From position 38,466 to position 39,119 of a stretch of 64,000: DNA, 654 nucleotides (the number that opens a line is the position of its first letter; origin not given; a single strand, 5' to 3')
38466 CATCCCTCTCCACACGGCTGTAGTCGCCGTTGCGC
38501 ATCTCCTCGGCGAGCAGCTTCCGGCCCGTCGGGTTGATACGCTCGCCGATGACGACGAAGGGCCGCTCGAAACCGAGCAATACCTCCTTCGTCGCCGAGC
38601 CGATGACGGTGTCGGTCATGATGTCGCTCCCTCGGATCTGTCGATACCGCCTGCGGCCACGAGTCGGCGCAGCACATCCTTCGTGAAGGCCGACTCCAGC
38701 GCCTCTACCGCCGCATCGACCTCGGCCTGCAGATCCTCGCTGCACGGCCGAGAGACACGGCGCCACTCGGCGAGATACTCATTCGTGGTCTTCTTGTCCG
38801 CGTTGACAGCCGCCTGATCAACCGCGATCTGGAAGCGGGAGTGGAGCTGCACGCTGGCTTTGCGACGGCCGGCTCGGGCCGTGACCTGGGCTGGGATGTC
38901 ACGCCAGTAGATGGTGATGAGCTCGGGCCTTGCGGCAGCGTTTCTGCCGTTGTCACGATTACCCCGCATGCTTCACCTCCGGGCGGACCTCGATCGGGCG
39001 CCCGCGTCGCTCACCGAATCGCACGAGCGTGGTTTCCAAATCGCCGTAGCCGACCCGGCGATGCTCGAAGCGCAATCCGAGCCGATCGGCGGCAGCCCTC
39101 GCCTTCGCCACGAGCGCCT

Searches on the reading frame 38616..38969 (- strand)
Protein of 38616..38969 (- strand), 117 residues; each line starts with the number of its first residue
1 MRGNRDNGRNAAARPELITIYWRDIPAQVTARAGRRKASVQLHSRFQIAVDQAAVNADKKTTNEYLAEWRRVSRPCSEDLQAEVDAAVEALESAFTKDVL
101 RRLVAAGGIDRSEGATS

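Call 3: search_protein_families(library=pfam, proteins=[window:38616-38969:-], max_evalue=0.01)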
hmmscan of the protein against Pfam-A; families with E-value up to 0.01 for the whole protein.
window:38616-38969:- (117 aa): 1 family
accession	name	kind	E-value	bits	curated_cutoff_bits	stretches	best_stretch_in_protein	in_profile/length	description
PF13769.11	Virulence_fact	-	6.1e-19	68.6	25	1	21-104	2-81/81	Virulence factor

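Call 24: search_protein_families(library=ncbifam, proteins=[window:38616-38969:-], max_evalue=0.001)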
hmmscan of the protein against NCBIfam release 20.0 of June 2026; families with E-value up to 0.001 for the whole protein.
window:38616-38969:- (117 aa): 0 families

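Call 25: find_homologous_proteins(query=window:38616-38969:-, max_evalue=0.001)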
Query window:38616-38969:- (117 aa): 479 proteins with E <= 0.001 among 614 candidates; the best 120 are listed.
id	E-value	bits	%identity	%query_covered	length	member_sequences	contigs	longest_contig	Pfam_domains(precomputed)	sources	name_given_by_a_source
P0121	2.8e-68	245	100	100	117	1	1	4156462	PF13769.12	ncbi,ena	-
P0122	3.0e-60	219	89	99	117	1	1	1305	PF13769.12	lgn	-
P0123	1.6e-58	213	88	97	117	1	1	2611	PF13769.12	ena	-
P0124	4.8e-56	205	83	100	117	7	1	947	PF13769.12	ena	-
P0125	4.3e-54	199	86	94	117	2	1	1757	PF13769.12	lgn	-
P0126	3.5e-53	196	82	94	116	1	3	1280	PF13769.12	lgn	-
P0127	1.9e-46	174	75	94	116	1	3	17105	PF13769.12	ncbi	-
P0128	1.3e-45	172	74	97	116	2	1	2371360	PF13769.12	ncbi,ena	-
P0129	5.6e-42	160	71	94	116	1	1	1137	PF13769.12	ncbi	-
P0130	2.3e-40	155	70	93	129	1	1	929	PF13769.12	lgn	-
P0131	9.8e-40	153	73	86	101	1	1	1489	PF13769.12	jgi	jgi:hypothetical protein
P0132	1.8e-39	152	63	97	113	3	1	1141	PF13769.12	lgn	-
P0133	2.5e-39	152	67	93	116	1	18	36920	PF13769.12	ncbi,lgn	-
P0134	5.3e-38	147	65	94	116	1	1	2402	PF13769.12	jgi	-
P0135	7.9e-38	147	66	93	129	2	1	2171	PF13769.12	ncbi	-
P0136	1.1e-37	146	63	99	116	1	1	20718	PF13769.12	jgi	jgi:hypothetical protein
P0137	2.7e-37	145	65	94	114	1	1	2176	PF13769.12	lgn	-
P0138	8.8e-37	143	64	92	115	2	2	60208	PF13769.12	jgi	-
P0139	5.1e-36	141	61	94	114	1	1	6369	PF13769.12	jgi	jgi:hypothetical protein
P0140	4.6e-35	138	63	92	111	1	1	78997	PF13769.12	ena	-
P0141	7.3e-34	134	64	92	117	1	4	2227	PF13769.12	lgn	-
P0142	1.1e-33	133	63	92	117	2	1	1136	PF13769.12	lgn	-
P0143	1.6e-33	133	70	80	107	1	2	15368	PF13769.12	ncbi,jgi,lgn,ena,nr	ncbi:MAG: virulence factor [Acidimicrobiia bacterium]|nr:virulence factor [Acidimicrobiia bacterium]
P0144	4.4e-32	128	68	79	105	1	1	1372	PF13769.12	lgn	-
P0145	9.9e-32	127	59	94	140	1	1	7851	PF13769.12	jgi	jgi:hypothetical protein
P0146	2.1e-31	126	65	80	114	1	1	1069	PF13769.12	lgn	-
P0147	6.0e-31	125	68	79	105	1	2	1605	PF13769.12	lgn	-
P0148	6.9e-31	124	64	80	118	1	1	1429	PF13769.12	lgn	-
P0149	1.6e-30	123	66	79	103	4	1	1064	PF13769.12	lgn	-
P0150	2.3e-30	123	66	79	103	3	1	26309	PF13769.12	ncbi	-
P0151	3.8e-30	122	61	85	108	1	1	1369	PF13769.12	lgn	-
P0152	6.3e-30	121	64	85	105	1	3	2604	PF13769.12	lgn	-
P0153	1.2e-29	120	64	80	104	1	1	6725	PF13769.12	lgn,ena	-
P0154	2.2e-29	120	61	83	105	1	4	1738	PF13769.12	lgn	-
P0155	7.9e-29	118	66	79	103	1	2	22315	PF13769.12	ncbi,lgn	-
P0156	2.3e-28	116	64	80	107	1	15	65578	PF13769.12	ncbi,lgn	-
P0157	2.9e-28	116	57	82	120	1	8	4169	PF13769.12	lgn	-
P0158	4.1e-28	116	55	93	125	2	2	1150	PF13769.12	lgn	-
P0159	5.3e-28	115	59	82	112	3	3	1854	PF13769.12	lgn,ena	-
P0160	9.2e-28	114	65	80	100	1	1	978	PF13769.12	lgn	-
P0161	1.9e-27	113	57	87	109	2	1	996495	PF13769.12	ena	-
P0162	2.4e-27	113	63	80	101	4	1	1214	PF13769.12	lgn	-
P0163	2.4e-27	113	62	80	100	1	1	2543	PF13769.12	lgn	-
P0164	2.5e-27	113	48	99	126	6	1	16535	PF13769.12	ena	-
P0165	4.0e-27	112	49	99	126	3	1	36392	PF13769.12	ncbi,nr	ncbi:MAG: virulence factor [bacterium]|nr:virulence factor [bacterium]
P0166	5.7e-27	112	63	80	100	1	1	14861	PF13769.12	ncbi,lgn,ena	-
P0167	9.2e-27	111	59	85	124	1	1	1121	PF13769.12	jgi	jgi:hypothetical protein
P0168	9.9e-27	111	56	79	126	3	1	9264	PF13769.12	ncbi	-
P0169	1.4e-26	111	57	86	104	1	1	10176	PF13769.12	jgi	jgi:hypothetical protein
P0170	2.2e-26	110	53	90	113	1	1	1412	PF13769.12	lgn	-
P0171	4.4e-26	109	61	79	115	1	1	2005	PF13769.12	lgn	-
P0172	6.0e-26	109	59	79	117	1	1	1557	PF13769.12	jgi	jgi:hypothetical protein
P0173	2.2e-25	107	53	85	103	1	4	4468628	PF13769.12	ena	-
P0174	2.5e-25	107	58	79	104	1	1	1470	PF13769.12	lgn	-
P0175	3.1e-25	106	56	80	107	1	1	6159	PF13769.12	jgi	jgi:hypothetical protein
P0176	7.1e-25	105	50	94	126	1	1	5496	PF13769.12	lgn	-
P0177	7.5e-25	105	54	92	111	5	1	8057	PF13769.12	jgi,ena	-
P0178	9.8e-25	105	56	85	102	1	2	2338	PF13769.12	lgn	-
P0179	1.1e-24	105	55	85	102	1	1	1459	PF13769.12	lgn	-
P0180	1.5e-24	104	55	87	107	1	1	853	PF13769.12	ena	-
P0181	1.5e-24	104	54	80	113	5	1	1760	PF13769.12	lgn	-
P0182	1.8e-24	104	52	85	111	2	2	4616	PF13769.12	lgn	-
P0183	1.9e-24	104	52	85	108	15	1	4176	PF13769.12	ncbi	-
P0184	2.2e-24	104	57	85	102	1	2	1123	PF13769.12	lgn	-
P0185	3.8e-24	103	47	99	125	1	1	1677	PF13769.12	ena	-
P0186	4.1e-24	103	56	86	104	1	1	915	PF13769.12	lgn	-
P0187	4.2e-24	103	55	85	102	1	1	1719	PF13769.12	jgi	-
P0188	4.3e-24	103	52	92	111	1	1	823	PF13769.12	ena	-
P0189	6.1e-24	102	57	80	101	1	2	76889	PF13769.12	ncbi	-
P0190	6.6e-24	102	53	85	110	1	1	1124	PF13769.12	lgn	-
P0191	7.1e-24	102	55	84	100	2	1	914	PF13769.12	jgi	jgi:hypothetical protein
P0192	8.4e-24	102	60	80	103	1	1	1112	PF13769.12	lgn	-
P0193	8.6e-24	102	57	79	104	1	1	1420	PF13769.12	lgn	-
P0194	9.6e-24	102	57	84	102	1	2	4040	PF13769.12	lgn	-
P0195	1.1e-23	101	52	85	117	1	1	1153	PF13769.12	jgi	jgi:Virulence factor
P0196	1.3e-23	101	55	84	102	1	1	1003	PF13769.12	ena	-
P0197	1.3e-23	101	58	82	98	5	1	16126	PF13769.12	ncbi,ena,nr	ncbi:MAG TPA: virulence factor [Gaiellaceae bacterium]|nr:virulence factor [Gaiellaceae bacterium]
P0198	1.4e-23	101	54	81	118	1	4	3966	PF13769.12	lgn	-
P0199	1.5e-23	101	58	85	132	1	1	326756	PF13769.12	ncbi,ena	-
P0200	1.7e-23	101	53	83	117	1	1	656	PF13769.12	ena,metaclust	metaclust:\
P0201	1.9e-23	101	54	85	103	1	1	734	PF13769.12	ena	-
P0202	2.3e-23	100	57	82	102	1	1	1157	PF13769.12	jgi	jgi:hypothetical protein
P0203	2.8e-23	100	56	74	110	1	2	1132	PF13769.12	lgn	-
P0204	2.9e-23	100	57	82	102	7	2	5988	PF13769.12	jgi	jgi:Virulence factor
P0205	3.2e-23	100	52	85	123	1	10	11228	PF13769.12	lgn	-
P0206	3.4e-23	100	53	80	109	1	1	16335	PF13769.12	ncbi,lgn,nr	ncbi:MAG TPA: virulence factor [Acidimicrobiia bacterium]|nr:virulence factor [Acidimicrobiia bacter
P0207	3.9e-23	100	55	84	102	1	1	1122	PF13769.12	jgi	jgi:Virulence factor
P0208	4.3e-23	99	53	81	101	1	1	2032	PF13769.12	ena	-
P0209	4.5e-23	99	54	85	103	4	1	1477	PF13769.12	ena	-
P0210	5.0e-23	99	52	75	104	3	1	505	PF13769.12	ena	-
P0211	5.0e-23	99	54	81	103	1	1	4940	PF13769.12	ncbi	-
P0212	5.3e-23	99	55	79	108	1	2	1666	PF13769.12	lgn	-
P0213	5.7e-23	99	54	80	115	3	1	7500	PF13769.12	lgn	-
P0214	6.0e-23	99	54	82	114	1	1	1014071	PF13769.12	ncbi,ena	-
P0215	6.1e-23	99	51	88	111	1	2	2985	PF13769.12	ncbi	-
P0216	6.2e-23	99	58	79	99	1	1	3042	PF13769.12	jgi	jgi:hypothetical protein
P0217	7.8e-23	99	52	85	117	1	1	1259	PF13769.12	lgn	-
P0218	8.5e-23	98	53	86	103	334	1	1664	PF13769.12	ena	-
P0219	9.1e-23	98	54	85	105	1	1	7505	PF13769.12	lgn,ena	-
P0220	9.7e-23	98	52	81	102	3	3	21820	PF13769.12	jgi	jgi:hypothetical protein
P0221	1.2e-22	98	58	79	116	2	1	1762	PF13769.12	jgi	jgi:hypothetical protein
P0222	1.4e-22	98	54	80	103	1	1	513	PF13769.12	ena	-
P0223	1.5e-22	98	49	83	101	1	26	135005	PF13769.12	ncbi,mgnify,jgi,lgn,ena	mgnify:CR=1 FL=1|jgi:hypothetical protein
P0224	1.5e-22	98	51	86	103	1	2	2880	PF13769.12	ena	-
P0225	1.6e-22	98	53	86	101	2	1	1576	PF13769.12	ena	-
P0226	1.6e-22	98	55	80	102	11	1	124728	PF13769.12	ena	-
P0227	1.7e-22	98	51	86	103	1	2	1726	PF13769.12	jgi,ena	-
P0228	1.7e-22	98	50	82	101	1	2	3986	PF13769.12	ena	-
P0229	1.9e-22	97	53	80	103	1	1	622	PF13769.12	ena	-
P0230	2.1e-22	97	53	82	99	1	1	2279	PF13769.12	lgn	-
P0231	2.1e-22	97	54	80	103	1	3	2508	PF13769.12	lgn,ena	-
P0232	2.2e-22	97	54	84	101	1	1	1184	PF13769.12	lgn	-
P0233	2.3e-22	97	53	80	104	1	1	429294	PF13769.12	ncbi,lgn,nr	ncbi:MAG: virulence factor [Halofilum sp. (in: g-proteobacteria)]|nr:virulence factor [Halofilum sp.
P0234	2.4e-22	97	51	86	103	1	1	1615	PF13769.12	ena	-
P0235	2.4e-22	97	49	92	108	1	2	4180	PF13769.12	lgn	-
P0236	2.5e-22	97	55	82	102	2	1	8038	PF13769.12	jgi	jgi:hypothetical protein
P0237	2.6e-22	97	51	86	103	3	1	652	PF13769.12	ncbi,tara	tara:strand:- start:113 stop:424 length:312 start_codon:yes stop_codon:yes gene_type:complete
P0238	2.7e-22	97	53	81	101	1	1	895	PF13769.12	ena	-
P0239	2.8e-22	97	52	84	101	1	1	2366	PF13769.12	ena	-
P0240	3.3e-22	97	56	76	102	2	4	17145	PF13769.12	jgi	jgi:hypothetical protein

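Call 26: find_encoding_contigs(protein=P0233, flank=8000, max_places=1)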
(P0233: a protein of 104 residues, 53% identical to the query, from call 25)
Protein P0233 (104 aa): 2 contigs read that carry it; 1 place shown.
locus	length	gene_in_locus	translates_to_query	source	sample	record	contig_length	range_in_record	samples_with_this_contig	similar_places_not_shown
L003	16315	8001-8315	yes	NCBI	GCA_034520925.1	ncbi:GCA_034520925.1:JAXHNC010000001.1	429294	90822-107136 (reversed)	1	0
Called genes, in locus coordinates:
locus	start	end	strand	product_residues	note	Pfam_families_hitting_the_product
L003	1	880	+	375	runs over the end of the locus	PF00005:ABC_tran, PF00571:CBS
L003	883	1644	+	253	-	PF00528:BPD_transp_1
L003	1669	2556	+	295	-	PF04069:OpuAC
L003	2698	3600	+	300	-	PF00795:CN_hydrolase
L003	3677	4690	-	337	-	PF01965:DJ-1_PfpI, PF12833:HTH_18, PF00165:HTH_AraC (weak)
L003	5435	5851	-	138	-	-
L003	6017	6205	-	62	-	-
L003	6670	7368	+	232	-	PF02607:B12-binding_2, PF02310:B12-binding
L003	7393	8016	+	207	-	PF07796:DUF1638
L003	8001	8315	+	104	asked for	PF13769:Virulence_fact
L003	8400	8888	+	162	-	PF12225:DUF5981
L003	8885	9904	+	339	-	PF02219:MTHFR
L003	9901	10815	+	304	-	PF00809:Pterin_bind, PF03599:CdhD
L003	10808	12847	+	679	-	PF00111:Fer2 (weak), PF17650:RACo_linker, PF17651:Raco_middle, PF14574:RACo_C_ter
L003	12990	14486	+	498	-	PF13522:GATase_6, PF13537:GATase_7, PF12481:DUF3700, PF02540:NAD_synthase (weak), PF00733:Asn_synthase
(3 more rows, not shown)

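Call 27: find_encoding_contigs(protein=P0223, flank=8000, max_places=2)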
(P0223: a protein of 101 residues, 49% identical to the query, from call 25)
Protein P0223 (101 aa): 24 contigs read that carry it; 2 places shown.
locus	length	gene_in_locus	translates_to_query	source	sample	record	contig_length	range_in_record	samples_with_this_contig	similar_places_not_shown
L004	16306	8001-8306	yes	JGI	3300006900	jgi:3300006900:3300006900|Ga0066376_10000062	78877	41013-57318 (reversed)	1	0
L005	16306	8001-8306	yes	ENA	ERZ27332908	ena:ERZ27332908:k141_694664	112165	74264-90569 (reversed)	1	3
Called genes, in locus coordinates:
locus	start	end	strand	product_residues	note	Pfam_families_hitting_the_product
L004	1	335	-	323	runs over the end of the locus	PF01012:ETF, PF00766:ETF_alpha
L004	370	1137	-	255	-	PF01012:ETF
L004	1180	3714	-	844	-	PF01266:DAO, PF16350:FAO_M, PF01571:GCV_T, PF08669:GCV_T_C (weak)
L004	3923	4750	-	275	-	PF00106:adh_short, PF13561:adh_short_C2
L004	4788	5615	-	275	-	PF00892:EamA (weak)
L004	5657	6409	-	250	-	PF09339:HTH_IclR, PF25212:HVO_A0114 (weak), PF25213:HVO_A0261_N (weak), PF01614:IclR_C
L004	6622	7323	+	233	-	PF02607:B12-binding_2, PF02310:B12-binding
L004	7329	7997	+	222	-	PF07796:DUF1638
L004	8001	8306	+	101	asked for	PF13769:Virulence_fact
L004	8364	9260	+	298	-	PF00809:Pterin_bind, PF03599:CdhD (weak)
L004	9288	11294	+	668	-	PF00111:Fer2 (weak), PF17651:Raco_middle, PF14574:RACo_C_ter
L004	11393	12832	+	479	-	PF06253:MTTB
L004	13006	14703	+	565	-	PF01268:FTHFS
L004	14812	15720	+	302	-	PF02219:MTHFR (weak)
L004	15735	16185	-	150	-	-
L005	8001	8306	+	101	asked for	PF13769:Virulence_fact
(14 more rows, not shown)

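Call 28: find_encoding_contigs(protein=P0197, flank=8000, max_places=1)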
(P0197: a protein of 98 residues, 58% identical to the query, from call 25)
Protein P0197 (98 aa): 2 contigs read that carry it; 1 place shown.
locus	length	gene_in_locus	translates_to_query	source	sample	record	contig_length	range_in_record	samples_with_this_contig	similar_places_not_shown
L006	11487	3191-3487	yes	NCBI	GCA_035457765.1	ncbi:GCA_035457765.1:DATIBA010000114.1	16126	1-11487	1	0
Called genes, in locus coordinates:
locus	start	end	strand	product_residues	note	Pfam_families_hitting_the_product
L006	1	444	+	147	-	PF02754:CCG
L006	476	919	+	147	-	PF10604:Polyketide_cyc2 (weak), PF08327:AHSA1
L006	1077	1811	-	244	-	PF09339:HTH_IclR, PF25213:HVO_A0261_N (faint), PF01614:IclR_C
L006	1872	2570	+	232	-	PF02607:B12-binding_2, PF02310:B12-binding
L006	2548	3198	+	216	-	PF07796:DUF1638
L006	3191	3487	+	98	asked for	PF13769:Virulence_fact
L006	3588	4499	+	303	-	PF00809:Pterin_bind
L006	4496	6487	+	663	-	PF00111:Fer2 (weak), PF17650:RACo_linker, PF17651:Raco_middle, PF14574:RACo_C_ter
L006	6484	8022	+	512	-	PF06253:MTTB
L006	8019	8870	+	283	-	PF02219:MTHFR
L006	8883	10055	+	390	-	PF00465:Fe-ADH, PF13685:Fe-ADH_2, PF25137:ADH_Fe_C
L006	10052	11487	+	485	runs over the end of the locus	PF00171:Aldedh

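Call 35: find_related_loci(query=A1, collection=genome_contigs, flank=10000)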
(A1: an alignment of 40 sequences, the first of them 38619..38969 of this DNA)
Query A1 (117 aa) in genome_contigs; peptide patterns used: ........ (x = any residue, [..] = any of these).
600 stretches matched a pattern (row limit reached: there are more); 593 encode a relative of the query (tblastn E <= 1e-3); the best 80 are kept; 80 distinct loci.
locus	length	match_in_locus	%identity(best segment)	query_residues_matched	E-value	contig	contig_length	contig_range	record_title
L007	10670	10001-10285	60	16-110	2e-33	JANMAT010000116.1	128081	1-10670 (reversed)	MAG: Actinomycetes bacterium isolate OTE_1_metabat_490 OTE_1_k141_3397966, whole genome shotgun sequence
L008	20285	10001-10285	53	16-110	4e-31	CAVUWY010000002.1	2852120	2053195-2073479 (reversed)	MAG: uncultured Chloroflexia bacterium isolate MFD06435.bin.2.45 genome assembly, contig: contig_37824, whole genome sho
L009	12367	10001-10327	50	8-113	1e-30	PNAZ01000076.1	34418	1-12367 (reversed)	MAG: Chloroflexi bacterium isolate palsa_1033 73.20110800_P1M.33_contig_11674, whole genome shotgun sequence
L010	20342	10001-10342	51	1-117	1e-30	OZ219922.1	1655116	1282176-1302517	MAG: Acidimicrobiia bacterium isolate 542d8752-d573-496e-aaa5-f876508f7d52 genome assembly, chromosome: 1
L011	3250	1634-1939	55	10-109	3e-30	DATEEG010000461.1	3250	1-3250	MAG TPA_asm: Acidimicrobiia bacterium isolate SMAG_U8727 k141_660006, whole genome shotgun sequence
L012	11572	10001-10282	51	17-110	4e-29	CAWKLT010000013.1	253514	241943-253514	MAG: uncultured Chloroflexia bacterium isolate MFD08497.bin.2.150 genome assembly, contig: contig_31576, whole genome sh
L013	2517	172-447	50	17-108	4e-29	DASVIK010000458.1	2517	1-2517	MAG TPA_asm: Candidatus Limnocylindrales bacterium isolate SMAG_U2991 k141_746470, whole genome shotgun sequence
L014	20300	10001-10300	49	10-109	2e-28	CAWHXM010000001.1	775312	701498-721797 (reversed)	MAG: uncultured Chloroflexia bacterium isolate MFD02242.bin.2.56 genome assembly, contig: contig_10163, whole genome sho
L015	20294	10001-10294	51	12-109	1e-28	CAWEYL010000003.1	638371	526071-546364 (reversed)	MAG: uncultured Chloroflexia bacterium isolate MFD05942.bin.2.177 genome assembly, contig: contig_41381, whole genome sh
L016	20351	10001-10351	47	5-110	1e-28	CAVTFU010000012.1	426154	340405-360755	MAG: uncultured Actinomycetes bacterium isolate MFD09267.bin.2.184 genome assembly, contig: contig_5089, whole genome sh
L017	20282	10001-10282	49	17-110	1e-28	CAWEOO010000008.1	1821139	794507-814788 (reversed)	MAG: uncultured Chloroflexia bacterium isolate MFD02840.bin.3.631 genome assembly, contig: contig_50589, whole genome sh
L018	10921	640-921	52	17-110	1e-28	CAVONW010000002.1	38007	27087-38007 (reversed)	MAG: uncultured Chloroflexia bacterium isolate MFD09964.bin.1.240 genome assembly, contig: contig_83611, whole genome sh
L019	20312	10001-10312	52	5-108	1e-28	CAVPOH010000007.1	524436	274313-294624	MAG: uncultured Actinomycetes bacterium isolate MFD00072.bin.2.169 genome assembly, contig: contig_22525, whole genome s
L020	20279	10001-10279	49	17-109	3e-28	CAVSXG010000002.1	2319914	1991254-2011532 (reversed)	MAG: uncultured Chloroflexia bacterium isolate MFD09212.bin.2.111 genome assembly, contig: contig_20265, whole genome sh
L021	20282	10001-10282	49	17-110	3e-28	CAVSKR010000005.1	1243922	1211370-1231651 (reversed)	MAG: uncultured Chloroflexia bacterium isolate MFD09206.bin.1.191 genome assembly, contig: contig_4134, whole genome sho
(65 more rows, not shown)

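Call 44: search_solved_structures(query=A1, max_evalue=1)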
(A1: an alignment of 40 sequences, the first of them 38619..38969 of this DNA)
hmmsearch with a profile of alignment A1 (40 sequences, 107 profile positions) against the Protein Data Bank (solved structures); distinct sequences matched with E-value up to 1: 2.
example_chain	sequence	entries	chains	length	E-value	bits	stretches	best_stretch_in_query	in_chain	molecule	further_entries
8cq6_A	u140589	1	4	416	0.12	15.7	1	19-98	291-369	chorismate mutase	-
1s12_A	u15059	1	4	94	0.53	13.6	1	30-99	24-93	hypothetical protein TM1457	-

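Call 45: predict_structure(alignment_id=A1)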
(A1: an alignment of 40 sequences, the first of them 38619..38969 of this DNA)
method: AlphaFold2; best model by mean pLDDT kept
length: 117 residues; sequences in the alignment: 40
mean_pLDDT: 84.6   pTM: 0.72
mean pLDDT of the five models: 84.6, 83.8, 83.6, 83.1, 79.3
residues with pLDDT >= 90: 79; 70-90: 18; 50-70: 7; < 50: 13
segments of 3 or more residues with pLDDT < 50: 1-4, 6-8, 114-117
pLDDT, mean of each block of 10 residues (from residue 1): 47 82 95 91 93 90 88 92 94 93 91 48
secondary structure, 60 per line:
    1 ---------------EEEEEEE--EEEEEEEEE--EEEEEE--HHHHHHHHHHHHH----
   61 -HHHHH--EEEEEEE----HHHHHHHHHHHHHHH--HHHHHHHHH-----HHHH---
elements in order: E16-22 E25-33 E36-41 H44-56 H62-66 E69-75 H80-94 H97-105 H111-114
